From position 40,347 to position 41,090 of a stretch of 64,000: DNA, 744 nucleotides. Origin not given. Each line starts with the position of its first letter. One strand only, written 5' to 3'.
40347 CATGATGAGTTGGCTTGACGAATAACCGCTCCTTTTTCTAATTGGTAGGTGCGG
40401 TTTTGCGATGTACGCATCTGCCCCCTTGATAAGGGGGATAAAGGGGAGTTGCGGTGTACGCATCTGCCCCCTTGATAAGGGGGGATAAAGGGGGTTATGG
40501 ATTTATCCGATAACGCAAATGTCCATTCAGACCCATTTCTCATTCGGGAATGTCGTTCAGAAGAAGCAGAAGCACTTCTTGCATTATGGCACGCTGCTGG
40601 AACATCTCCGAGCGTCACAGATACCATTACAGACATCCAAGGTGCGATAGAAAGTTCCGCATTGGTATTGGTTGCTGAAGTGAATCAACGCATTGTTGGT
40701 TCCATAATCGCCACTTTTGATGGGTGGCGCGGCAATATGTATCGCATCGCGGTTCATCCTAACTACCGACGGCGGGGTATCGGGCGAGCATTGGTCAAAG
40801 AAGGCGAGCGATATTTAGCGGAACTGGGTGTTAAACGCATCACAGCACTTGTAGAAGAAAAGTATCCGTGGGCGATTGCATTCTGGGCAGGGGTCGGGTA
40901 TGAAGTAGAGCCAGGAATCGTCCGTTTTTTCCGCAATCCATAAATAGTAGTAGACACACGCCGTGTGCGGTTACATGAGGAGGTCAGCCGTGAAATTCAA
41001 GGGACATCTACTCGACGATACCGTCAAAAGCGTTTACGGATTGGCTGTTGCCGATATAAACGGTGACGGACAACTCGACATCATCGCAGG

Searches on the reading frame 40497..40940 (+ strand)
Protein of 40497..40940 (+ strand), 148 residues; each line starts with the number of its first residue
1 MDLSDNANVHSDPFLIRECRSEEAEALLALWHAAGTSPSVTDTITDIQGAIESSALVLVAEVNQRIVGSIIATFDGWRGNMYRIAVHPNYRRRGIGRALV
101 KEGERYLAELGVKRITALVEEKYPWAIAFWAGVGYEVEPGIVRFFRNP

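Call 68: search_protein_families(library=pfam, proteins=[window:40497-40940:+], max_evalue=0.00001)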
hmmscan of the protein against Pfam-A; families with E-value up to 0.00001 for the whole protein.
window:40497-40940:+ (148 aa): 4 families
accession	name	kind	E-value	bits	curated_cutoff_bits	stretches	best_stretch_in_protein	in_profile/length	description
PF00583.31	Acetyltransf_1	-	4.6e-17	62.8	20.7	1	50-135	28-116/116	Acetyltransferase (GNAT) family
PF13508.13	Acetyltransf_7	-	5.3e-14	52.8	27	1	55-136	3-83/84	Acetyltransferase (GNAT) domain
PF13673.13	Acetyltransf_10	-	2.3e-10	41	23.6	1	47-136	22-108/128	Acetyltransferase (GNAT) domain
PF08445.16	FR47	-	9.6e-06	25.9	22.1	0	78-137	21-79/86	FR47-like protein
